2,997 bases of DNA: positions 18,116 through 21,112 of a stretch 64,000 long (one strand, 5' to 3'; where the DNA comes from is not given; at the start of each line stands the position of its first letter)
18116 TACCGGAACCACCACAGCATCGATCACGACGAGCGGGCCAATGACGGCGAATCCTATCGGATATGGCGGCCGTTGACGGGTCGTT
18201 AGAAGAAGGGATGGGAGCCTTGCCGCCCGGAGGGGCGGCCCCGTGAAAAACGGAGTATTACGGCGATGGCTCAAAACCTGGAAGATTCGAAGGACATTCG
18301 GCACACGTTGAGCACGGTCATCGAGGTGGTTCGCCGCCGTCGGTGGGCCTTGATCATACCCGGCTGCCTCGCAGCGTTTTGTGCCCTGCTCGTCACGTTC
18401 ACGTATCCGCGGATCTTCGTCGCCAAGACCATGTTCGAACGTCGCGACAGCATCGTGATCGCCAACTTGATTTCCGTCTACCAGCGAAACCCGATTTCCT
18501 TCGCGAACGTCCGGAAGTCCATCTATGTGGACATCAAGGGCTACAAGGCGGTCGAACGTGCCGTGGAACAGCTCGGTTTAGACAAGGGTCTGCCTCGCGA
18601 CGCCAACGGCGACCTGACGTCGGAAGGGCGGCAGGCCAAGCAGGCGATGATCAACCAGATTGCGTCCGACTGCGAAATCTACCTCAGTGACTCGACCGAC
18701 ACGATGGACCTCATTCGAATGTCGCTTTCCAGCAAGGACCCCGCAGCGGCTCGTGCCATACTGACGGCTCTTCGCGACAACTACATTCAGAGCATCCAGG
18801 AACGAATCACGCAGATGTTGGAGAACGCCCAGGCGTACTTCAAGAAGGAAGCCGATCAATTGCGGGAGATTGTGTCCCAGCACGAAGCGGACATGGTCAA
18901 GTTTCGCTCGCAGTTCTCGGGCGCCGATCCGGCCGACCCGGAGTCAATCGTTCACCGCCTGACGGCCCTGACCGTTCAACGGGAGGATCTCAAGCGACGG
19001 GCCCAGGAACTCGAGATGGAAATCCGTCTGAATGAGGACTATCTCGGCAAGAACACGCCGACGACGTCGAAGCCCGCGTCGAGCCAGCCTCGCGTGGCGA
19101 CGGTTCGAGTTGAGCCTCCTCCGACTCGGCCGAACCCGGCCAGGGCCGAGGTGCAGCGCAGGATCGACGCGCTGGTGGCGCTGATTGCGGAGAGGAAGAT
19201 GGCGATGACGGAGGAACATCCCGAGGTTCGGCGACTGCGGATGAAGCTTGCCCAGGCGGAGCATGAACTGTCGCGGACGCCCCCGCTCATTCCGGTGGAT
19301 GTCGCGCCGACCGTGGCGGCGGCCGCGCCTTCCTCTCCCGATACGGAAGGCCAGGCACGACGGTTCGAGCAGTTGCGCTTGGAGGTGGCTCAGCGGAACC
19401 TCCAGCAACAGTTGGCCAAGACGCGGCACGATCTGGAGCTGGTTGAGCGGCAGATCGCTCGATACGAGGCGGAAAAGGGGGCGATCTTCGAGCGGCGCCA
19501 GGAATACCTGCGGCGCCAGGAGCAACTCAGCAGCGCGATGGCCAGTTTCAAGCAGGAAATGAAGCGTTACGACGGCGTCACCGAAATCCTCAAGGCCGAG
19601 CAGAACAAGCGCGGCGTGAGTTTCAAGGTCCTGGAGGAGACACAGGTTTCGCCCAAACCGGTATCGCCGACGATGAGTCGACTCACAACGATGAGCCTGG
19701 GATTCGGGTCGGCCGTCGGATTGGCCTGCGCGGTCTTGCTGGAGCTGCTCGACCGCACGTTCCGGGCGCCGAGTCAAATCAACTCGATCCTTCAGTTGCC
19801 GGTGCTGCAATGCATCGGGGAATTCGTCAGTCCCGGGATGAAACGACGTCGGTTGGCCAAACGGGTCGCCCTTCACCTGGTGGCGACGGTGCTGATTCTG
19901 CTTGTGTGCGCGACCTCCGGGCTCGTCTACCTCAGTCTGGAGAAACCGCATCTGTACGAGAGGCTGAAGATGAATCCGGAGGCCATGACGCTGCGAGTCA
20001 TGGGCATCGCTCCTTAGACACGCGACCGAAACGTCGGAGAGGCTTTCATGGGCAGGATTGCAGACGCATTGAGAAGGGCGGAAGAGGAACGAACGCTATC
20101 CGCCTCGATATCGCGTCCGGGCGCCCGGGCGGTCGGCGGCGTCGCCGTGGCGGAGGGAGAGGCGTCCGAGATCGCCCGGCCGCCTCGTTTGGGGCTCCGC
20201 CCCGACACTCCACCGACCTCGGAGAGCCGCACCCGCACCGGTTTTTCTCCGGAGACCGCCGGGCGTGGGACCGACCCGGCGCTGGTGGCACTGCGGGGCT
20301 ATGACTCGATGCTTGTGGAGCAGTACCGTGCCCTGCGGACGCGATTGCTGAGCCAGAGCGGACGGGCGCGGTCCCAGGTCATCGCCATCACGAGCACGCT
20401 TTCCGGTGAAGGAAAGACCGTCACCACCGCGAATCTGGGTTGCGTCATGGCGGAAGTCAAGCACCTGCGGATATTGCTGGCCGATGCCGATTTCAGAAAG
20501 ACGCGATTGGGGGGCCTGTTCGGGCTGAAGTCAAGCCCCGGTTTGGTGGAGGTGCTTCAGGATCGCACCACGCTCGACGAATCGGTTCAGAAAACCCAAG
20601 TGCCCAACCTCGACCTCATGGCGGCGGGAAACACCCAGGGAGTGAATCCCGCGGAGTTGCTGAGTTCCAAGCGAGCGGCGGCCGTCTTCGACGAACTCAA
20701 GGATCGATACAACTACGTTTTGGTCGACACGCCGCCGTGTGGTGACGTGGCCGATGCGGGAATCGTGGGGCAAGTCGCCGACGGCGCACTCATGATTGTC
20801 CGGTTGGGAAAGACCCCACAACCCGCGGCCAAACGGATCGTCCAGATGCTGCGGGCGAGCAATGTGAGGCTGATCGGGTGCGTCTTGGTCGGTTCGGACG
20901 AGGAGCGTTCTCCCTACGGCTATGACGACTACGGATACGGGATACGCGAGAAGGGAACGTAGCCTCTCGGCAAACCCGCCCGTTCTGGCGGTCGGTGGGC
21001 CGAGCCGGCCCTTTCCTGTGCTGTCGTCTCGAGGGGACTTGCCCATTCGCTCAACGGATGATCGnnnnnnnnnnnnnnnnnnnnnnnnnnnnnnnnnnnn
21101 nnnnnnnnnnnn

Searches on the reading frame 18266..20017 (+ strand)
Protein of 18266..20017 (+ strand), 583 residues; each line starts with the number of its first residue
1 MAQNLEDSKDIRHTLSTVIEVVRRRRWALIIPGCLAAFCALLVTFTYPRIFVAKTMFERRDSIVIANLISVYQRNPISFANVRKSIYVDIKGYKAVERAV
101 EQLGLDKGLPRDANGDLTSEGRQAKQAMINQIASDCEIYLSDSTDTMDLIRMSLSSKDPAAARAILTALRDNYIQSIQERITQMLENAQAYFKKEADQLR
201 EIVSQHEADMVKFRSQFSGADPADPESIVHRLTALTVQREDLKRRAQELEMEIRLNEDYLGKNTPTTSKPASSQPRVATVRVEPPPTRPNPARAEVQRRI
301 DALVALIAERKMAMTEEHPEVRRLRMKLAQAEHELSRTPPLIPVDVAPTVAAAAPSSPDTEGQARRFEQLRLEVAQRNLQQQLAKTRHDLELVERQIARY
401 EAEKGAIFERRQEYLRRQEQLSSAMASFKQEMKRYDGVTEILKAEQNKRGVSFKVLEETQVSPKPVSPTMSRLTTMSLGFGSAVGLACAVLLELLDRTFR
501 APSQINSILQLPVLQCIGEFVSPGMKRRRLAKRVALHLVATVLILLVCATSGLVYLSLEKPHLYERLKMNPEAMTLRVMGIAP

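Call 3: search_protein_families(library=pfam, proteins=[window:18266-20017:+], max_evalue=0.01)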
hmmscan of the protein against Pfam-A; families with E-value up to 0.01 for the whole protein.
window:18266-20017:+ (583 aa): 0 families

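Call 4: search_protein_families(library=ncbifam, proteins=[window:18266-20017:+], max_evalue=0.01)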
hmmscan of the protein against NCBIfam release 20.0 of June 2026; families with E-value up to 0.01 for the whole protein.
window:18266-20017:+ (583 aa): 6 families
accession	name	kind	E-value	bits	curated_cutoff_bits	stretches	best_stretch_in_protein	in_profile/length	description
TIGR03007.1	pepcterm_ChnLen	equivalog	2.3e-31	108.6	278.85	1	19-550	7-493/498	XrtA system polysaccharide chain length determinant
TIGR01006.1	polys_exp_MPA1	subfamily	3.7e-07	29.8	296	1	454-520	158-224/226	CspC family polysaccharide chain length determinant protein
TIGR03017.1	EpsF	equivalog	1.8e-05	23.7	422.75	1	418-517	348-443/444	chain length determinant protein EpsF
NF045487.1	ASRP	equivalog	3.9e-05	22.5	300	1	166-446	192-452/593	archaea-specific SMC-related protein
TIGR01005.1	eps_transp_fam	subfamily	0.00012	20.5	411.7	1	311-514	283-474/754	exopolysaccharide transport protein family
NF008568.0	PRK11519.1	equivalog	0.0007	17.9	1068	1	124-243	206-324/720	tyrosine-protein kinase Wzc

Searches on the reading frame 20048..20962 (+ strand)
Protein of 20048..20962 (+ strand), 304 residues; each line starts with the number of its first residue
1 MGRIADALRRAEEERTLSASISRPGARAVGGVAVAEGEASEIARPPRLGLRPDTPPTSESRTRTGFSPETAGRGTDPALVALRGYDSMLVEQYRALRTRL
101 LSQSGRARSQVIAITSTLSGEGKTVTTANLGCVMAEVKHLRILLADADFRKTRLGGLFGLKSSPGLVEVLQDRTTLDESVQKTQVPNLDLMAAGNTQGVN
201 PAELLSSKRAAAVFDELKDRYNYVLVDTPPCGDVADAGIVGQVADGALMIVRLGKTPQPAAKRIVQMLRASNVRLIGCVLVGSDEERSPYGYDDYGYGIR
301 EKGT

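Call 3: search_protein_families(library=pfam, proteins=[window:20048-20962:+], max_evalue=0.01)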
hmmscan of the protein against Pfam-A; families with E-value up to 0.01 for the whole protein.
window:20048-20962:+ (304 aa): 3 families
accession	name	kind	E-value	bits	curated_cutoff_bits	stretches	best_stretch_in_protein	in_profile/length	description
PF13614.12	AAA_31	-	3.4e-12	47.1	27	1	110-233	2-130/177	AAA domain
PF01656.29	CbiA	-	9.9e-08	32.4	25.4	1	112-206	1-54/125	CobQ/CobB/MinD/ParA nucleotide binding domain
PF10609.15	ParA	-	4.7e-06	26.7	27.1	1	110-279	4-171/246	NUBPL iron-transfer P-loop NTPase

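Call 4: search_protein_families(library=ncbifam, proteins=[window:20048-20962:+], max_evalue=0.01)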
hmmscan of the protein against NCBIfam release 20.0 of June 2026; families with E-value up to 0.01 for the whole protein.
window:20048-20962:+ (304 aa): 15 families
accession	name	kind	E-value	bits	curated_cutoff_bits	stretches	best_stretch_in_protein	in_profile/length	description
TIGR01007.1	eps_fam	subfamily_domain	1.5e-41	142.2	108.05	1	91-296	1-204/204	polysaccharide biosynthesis tyrosine autokinase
TIGR03018.1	pepcterm_TyrKin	hypoth_equivalog_domain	5.6e-39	133.6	230.65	1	80-273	2-201/207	XrtA-associated tyrosine autokinase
NF008568.0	PRK11519.1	equivalog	1.4e-31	109.4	1068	1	76-297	493-710/720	tyrosine-protein kinase Wzc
NF007350.0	PRK09841.1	equivalog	1.8e-31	109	1248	1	86-302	508-725/726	tyrosine-protein kinase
TIGR01005.1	eps_transp_fam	subfamily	3e-29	101.8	411.7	1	87-295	524-731/754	exopolysaccharide transport protein family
TIGR03029.1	EpsG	equivalog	1.1e-28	100.2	313.8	1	74-280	68-272/274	chain length determinant protein tyrosine kinase EpsG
TIGR01968.1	minD_bact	equivalog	1.1e-15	57.7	212.9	1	110-272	2-162/261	septum site-determining protein MinD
TIGR01969.1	minD_arch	subfamily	5.6e-11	42.1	201.75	1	111-280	2-167/251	cell division ATPase MinD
TIGR03453.1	partition_RepA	equivalog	1.6e-05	23.9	348.45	1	97-230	92-244/387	plasmid partitioning protein RepA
NF041546.1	ParA_partition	equivalog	1.9e-05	24.3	180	0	206-272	62-127/203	ParA family partition ATPase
TIGR02016.1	BchX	equivalog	1.9e-05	24.1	331.2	1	111-185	2-74/296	chlorophyllide a reductase iron protein subunit X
NF041283.1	PrgP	equivalog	3.5e-05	23.2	400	1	110-239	3-143/297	ParA superfamily DNA segregation protein PrgP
NF010443.0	PRK13869.1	subfamily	6.6e-05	21.8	446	0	106-231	118-262/405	plasmid-partitioning protein RepA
NF010031.0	PRK13506.1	equivalog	0.0012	17.3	800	1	111-162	59-106/578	formate--tetrahydrofolate ligase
TIGR03371.1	cellulose_yhjQ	equivalog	0.0014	18.1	157.85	1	110-203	2-94/246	cellulose biosynthesis protein BcsQ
